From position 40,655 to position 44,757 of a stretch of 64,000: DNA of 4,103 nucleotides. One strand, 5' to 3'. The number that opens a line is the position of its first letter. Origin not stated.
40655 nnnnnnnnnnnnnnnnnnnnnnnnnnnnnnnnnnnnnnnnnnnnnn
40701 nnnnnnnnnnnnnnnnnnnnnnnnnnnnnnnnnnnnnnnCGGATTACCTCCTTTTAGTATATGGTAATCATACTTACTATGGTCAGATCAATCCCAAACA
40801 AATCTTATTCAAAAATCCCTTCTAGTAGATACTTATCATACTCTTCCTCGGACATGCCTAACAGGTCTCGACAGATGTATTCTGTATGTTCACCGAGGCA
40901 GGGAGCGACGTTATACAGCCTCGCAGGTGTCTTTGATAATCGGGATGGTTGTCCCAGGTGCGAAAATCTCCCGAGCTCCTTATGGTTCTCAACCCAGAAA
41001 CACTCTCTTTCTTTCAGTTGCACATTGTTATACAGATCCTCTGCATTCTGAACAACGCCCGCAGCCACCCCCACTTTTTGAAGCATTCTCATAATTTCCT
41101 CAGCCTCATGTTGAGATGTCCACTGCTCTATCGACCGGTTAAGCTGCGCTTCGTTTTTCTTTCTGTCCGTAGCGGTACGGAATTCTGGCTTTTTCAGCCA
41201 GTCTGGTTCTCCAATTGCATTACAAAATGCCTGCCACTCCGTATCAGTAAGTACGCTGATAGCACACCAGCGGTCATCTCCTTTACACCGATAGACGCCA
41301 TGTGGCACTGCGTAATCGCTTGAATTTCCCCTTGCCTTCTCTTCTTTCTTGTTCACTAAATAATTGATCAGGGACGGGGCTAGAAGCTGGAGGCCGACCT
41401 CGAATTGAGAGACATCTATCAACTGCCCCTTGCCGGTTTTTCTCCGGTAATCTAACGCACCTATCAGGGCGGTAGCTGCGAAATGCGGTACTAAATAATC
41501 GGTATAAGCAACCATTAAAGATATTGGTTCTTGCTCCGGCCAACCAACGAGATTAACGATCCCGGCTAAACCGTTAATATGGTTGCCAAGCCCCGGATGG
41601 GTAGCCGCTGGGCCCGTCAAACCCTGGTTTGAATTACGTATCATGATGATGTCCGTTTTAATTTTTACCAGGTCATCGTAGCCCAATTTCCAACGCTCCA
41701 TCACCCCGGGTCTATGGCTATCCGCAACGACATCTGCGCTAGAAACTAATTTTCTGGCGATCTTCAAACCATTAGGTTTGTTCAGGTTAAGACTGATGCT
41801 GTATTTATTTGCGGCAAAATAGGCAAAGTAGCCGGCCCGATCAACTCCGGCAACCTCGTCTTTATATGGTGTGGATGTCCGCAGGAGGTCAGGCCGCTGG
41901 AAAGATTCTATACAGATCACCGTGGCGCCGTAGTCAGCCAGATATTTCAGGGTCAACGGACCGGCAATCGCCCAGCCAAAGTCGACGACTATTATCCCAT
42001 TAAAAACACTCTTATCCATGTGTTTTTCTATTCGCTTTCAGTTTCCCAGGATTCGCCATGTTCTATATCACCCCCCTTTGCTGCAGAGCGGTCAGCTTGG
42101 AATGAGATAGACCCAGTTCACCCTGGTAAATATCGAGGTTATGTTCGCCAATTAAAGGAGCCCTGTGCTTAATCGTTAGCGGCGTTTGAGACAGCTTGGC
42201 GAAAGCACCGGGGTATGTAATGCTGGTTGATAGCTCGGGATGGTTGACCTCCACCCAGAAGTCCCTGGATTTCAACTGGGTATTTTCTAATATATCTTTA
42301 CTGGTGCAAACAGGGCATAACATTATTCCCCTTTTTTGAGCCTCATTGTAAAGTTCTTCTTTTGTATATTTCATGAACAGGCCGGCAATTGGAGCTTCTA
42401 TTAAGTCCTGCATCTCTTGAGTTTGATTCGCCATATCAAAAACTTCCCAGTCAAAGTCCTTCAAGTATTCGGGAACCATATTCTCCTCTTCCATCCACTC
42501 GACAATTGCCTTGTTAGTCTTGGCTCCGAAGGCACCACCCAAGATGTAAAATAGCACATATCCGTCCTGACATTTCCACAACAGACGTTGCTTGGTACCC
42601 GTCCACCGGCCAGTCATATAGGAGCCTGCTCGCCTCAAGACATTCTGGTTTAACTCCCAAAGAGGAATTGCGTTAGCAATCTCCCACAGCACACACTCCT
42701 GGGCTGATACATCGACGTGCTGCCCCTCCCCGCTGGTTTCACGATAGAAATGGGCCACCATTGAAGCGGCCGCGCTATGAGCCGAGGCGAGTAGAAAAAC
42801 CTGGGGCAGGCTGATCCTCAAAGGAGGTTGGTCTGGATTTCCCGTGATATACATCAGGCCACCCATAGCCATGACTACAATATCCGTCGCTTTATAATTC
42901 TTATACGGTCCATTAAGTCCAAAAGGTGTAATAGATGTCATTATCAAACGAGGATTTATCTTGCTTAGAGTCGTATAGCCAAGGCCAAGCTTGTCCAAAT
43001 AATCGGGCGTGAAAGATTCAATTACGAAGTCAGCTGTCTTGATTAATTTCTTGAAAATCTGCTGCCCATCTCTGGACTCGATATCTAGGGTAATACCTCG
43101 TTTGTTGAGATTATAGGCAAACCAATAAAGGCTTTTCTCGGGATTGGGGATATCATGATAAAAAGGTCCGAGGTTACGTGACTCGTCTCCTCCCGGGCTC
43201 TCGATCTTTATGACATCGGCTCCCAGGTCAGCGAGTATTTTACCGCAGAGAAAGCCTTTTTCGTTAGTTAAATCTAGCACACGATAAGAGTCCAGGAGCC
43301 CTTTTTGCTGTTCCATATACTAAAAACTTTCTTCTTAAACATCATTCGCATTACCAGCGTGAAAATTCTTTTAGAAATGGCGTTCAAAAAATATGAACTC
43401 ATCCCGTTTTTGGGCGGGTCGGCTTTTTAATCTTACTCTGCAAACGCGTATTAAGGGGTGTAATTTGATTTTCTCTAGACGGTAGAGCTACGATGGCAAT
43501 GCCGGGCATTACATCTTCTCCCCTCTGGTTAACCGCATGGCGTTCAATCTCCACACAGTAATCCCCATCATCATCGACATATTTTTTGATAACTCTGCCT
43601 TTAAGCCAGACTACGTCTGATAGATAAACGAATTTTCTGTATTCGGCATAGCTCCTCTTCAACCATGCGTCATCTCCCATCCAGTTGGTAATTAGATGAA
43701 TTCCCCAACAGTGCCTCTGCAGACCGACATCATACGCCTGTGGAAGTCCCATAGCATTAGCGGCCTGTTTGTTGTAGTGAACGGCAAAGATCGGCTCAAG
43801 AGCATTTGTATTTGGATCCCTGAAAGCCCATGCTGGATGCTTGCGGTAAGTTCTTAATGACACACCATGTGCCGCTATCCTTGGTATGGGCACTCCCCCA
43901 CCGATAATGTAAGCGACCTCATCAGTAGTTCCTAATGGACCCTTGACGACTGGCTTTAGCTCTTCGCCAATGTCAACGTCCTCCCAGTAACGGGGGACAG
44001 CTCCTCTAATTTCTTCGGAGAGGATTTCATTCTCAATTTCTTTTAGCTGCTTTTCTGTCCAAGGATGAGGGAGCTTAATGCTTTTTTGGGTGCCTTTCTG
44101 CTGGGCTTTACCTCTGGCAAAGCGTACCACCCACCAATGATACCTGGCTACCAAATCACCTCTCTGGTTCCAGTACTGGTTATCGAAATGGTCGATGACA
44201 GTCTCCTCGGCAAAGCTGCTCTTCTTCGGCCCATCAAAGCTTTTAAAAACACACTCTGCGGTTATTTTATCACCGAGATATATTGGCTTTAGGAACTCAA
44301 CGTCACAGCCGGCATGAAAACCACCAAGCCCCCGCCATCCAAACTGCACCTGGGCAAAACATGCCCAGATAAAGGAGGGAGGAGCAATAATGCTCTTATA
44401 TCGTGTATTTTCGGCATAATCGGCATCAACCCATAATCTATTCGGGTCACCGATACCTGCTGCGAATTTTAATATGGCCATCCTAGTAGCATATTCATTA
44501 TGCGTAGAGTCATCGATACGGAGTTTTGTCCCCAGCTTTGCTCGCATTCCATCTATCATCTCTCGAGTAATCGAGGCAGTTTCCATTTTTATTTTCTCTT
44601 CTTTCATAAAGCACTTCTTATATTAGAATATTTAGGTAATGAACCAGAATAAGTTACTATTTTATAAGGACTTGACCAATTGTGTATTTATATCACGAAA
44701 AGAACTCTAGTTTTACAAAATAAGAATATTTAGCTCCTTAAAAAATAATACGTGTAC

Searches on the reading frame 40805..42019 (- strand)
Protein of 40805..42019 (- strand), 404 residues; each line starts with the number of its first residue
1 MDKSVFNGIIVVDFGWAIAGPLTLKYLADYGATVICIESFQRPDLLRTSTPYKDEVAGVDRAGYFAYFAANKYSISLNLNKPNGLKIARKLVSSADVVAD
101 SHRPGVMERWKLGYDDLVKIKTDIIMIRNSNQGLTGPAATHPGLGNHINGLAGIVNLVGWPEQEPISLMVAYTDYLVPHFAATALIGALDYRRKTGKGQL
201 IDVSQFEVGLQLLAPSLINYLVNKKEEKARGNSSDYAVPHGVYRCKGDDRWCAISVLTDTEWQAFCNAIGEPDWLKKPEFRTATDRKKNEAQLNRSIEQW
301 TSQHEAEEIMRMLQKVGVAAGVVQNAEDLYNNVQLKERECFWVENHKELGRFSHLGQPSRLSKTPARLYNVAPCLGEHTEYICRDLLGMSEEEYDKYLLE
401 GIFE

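Call 24: search_protein_families(library=pfam, proteins=[window:40805-42019:-], max_evalue=0.001)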
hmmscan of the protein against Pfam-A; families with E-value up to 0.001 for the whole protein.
window:40805-42019:- (404 aa): 1 family
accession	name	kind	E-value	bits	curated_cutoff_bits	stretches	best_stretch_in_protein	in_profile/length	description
PF02515.22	CoA_transf_3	-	7.9e-101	338.2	23.3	1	7-379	2-366/366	CoA-transferase family III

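Call 25: search_protein_families(library=ncbifam, proteins=[window:40805-42019:-], max_evalue=0.001)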
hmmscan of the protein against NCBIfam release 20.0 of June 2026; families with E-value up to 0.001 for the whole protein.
window:40805-42019:- (404 aa): 7 families
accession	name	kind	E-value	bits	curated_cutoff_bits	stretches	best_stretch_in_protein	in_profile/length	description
NF041294.1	Scnl_mescCoAtase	equivalog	1.7e-50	172.3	700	1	6-382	4-379/381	succinyl-CoA:mesaconate CoA-transferase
NF052585.1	SucGlutTfsCaiB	equivalog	2.4e-50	171.3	750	1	4-386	6-388/394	succinate--glutarate CoA-transferase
NF003809.0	PRK05398.1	subfamily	5.1e-49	167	442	1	5-395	4-408/416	formyl-CoA transferase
NF008511.0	PRK11430.1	equivalog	1.2e-44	153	522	1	3-328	7-325/381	CoA:oxalate CoA-transferase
TIGR03253.1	oxalate_frc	equivalog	2.1e-44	151.9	504.2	1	6-395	4-408/416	formyl-CoA transferase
NF002914.1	PRK03525.1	equivalog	2.1e-30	106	413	1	6-402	10-396/400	L-carnitine CoA-transferase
TIGR04253.1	mesacon_CoA_iso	equivalog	1.1e-18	67.4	725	1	5-396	2-393/403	2-methylfumaryl-CoA isomerase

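Call 54: search_solved_structures(query=window:40805-42019:-, max_evalue=1e-30)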
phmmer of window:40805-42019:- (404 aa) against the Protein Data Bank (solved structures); distinct sequences matched with E-value up to 1e-30: 6.
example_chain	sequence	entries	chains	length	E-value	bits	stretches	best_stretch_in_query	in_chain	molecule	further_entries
9fn0_B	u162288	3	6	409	1.9e-78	267.8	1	6-397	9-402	Subunit of Benzylsuccinate CoA-transferase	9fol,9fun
4ed9_A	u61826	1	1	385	1.6e-43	152.9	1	4-381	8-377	CAIB/BAIF family protein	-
10uh_A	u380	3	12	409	4.5e-41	144.8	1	7-394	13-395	Formyl-coenzyme a transferase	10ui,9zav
9br6_A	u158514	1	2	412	8.4e-39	137.3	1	6-402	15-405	Succinate--hydroxymethylglutarate CoA-transferase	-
9br7_A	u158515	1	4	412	1.1e-37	133.6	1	6-402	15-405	Succinate--hydroxymethylglutarate CoA-transferase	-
4hl6_A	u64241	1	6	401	7.7e-33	117.7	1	3-327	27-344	Uncharacterized protein YfdE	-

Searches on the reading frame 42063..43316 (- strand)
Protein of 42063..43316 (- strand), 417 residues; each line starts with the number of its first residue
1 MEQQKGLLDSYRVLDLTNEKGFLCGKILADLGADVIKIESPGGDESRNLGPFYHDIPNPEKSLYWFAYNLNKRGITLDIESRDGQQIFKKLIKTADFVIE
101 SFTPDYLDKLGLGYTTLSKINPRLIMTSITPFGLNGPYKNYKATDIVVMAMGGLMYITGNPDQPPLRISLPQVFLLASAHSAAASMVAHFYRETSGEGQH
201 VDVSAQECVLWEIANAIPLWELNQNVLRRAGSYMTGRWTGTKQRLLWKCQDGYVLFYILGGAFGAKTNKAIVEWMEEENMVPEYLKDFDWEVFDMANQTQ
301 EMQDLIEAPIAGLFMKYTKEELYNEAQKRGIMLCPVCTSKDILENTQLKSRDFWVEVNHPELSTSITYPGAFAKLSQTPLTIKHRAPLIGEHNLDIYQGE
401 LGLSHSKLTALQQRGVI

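Call 3: search_protein_families(library=pfam, proteins=[window:42063-43316:-], max_evalue=0.01)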
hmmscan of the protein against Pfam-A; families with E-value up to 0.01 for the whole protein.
window:42063-43316:- (417 aa): 1 family
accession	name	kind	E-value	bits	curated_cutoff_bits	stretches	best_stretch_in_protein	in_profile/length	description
PF02515.22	CoA_transf_3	-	2.6e-86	290.5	23.3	1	8-393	1-366/366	CoA-transferase family III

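Call 25: search_protein_families(library=ncbifam, proteins=[window:42063-43316:-], max_evalue=0.001)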
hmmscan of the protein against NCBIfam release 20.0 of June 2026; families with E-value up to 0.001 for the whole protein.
window:42063-43316:- (417 aa): 8 families
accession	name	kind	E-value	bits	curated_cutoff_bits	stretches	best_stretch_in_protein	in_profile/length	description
TIGR03253.1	oxalate_frc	equivalog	1.5e-57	195.2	504.2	1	8-417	4-416/416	formyl-CoA transferase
NF003809.0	PRK05398.1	subfamily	4.1e-57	193.6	442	2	8-210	5-205/416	formyl-CoA transferase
NF041294.1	Scnl_mescCoAtase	equivalog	2.2e-54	185.1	700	1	7-396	3-379/381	succinyl-CoA:mesaconate CoA-transferase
NF052585.1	SucGlutTfsCaiB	equivalog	3.4e-53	180.6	750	1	5-397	5-385/394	succinate--glutarate CoA-transferase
NF008511.0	PRK11430.1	equivalog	2.9e-39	135.2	522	1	3-211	5-210/381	CoA:oxalate CoA-transferase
NF002914.1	PRK03525.1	equivalog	3.4e-24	85.5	413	1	23-417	26-397/400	L-carnitine CoA-transferase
TIGR04253.1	mesacon_CoA_iso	equivalog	5.5e-14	52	725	1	22-416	18-399/403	2-methylfumaryl-CoA isomerase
NF006126.0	PRK08270.1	equivalog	0.00093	17.5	548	0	269-328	93-152/684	ribonucleoside triphosphate reductase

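Call 53: search_solved_structures(query=window:42063-43316:-, max_evalue=1e-20)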
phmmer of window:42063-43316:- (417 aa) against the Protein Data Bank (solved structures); distinct sequences matched with E-value up to 1e-20: 23.
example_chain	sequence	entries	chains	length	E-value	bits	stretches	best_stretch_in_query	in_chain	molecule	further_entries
9fn0_A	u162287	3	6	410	2.8e-69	236.9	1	10-416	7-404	Subunit of Benzylsuccinate CoA-transferase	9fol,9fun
4ed9_A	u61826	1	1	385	5.4e-48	166.8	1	6-388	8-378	CAIB/BAIF family protein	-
1pt5_A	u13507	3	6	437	4.4e-36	127.6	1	8-210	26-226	Hypothetical protein yfdW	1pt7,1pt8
1pqy_A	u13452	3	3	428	4.4e-36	127.6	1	9-210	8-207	Hypothetical protein yfdW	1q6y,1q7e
10uh_A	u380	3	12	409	3e-35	124.8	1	11-417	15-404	Formyl-coenzyme a transferase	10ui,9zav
4hl6_A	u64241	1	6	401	6.5e-35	123.7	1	3-211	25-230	Uncharacterized protein YfdE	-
9fn0_B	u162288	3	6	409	2.6e-34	121.8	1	21-227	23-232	Subunit of Benzylsuccinate CoA-transferase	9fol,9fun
5yiy_A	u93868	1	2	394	1.1e-33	119.7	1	8-217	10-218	CoA transferase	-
5yit_A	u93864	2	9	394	2.4e-33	118.6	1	8-217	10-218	CoA transferase III | Uncharacterized protein Rv3272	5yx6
9br6_A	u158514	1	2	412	5.9e-33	117.3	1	8-403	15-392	Succinate--hydroxymethylglutarate CoA-transferase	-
9br7_A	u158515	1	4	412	2e-32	115.5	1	8-403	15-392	Succinate--hydroxymethylglutarate CoA-transferase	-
2vjp_A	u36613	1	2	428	2.3e-31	112.1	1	8-211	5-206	FORMYL-COENZYME A TRANSFERASE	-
2vjm_B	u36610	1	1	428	5.4e-31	110.8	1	8-211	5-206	FORMYL-COENZYME A TRANSFERASE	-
1vgq_A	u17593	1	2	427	6e-31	110.7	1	8-211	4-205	Formyl-coenzyme A transferase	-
1t3z_A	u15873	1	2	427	6.3e-31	110.6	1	8-211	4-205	Formyl-coenzyme A transferase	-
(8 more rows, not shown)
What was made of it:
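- Closest known: Benzylsuccinate synthase / Bbs β-oxidation system. Same: The neighbouring pair of family III CoA-transferases best matches BbsE/BbsF-type subunits (calls 53, 54).
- The two CoA-transferases best match the two different subunits of benzylsuccinate CoA-transferase (calls 53, 54).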

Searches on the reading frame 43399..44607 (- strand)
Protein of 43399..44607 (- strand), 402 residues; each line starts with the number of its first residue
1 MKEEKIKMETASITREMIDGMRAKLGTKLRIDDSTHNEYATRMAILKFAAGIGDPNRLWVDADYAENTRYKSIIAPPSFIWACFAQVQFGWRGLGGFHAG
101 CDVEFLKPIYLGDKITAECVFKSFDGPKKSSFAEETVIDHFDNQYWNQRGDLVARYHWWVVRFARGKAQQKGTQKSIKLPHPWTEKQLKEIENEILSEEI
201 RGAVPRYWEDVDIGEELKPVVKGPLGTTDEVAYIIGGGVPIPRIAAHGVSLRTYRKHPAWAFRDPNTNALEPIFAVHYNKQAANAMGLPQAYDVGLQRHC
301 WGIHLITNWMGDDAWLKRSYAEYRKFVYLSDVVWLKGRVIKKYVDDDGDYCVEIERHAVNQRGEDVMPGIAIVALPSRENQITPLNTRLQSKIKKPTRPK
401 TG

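Call 3: search_protein_families(library=pfam, proteins=[window:43399-44607:-], max_evalue=0.01)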
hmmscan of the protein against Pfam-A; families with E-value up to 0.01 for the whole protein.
window:43399-44607:- (402 aa): 2 families
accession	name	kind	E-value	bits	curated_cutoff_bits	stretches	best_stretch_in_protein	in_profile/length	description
PF13452.11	FAS1_DH_region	-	3.7e-12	47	22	1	41-154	15-130/132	FAS1-like, dehydratase domain region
PF01575.25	MaoC_dehydratas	-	6.2e-06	26.3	27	1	42-123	20-103/123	MaoC like domain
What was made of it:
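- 43399..44607 (-): MaoC-like double hot-dog (enoyl-CoA) hydratase, divergently transcribed. Pfam FAS1_DH_region/MaoC (call 3).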

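Call 25: search_protein_families(library=ncbifam, proteins=[window:43399-44607:-], max_evalue=0.001)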
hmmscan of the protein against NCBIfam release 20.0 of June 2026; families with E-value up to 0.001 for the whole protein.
window:43399-44607:- (402 aa): 3 families
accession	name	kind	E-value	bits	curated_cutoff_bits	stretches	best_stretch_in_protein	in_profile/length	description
NF040620.1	fused_HadA_HadB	exception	2.5e-09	37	350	1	41-162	14-137/329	fused (3R)-hydroxyacyl-ACP dehydratase subunits HadA/HadB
NF006045.0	PRK08190.1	subfamily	6e-07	28.6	282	1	39-130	25-117/467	bifunctional enoyl-CoA hydratase/phosphate acetyltransferase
NF040624.1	HadA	equivalog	1.8e-05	25.1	180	1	41-129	14-110/144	(3R)-hydroxyacyl-ACP dehydratase subunit HadA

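Call 52: search_solved_structures(query=window:43399-44607:-, max_evalue=0.1)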
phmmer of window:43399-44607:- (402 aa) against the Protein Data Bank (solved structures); distinct sequences matched with E-value up to 0.1: 6.
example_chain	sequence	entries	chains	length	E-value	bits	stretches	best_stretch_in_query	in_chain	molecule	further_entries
5cpg_A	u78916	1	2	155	0.00031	22.8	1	45-119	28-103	(R)-specific enoyl-CoA hydratase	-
1iq6_A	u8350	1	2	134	0.0089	18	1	45-121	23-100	(R)-SPECIFIC ENOYL-COA HYDRATASE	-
1q6w_A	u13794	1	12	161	0.023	16.7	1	96-154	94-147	monoamine oxidase regulatory protein, putative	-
4w78_A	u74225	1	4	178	0.042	15.8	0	46-84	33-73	Hydratase ChsH1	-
4wnb_A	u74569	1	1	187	0.049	15.6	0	46-84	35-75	Hydratase ChsH2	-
1i4z_A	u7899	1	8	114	0.056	15.4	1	277-327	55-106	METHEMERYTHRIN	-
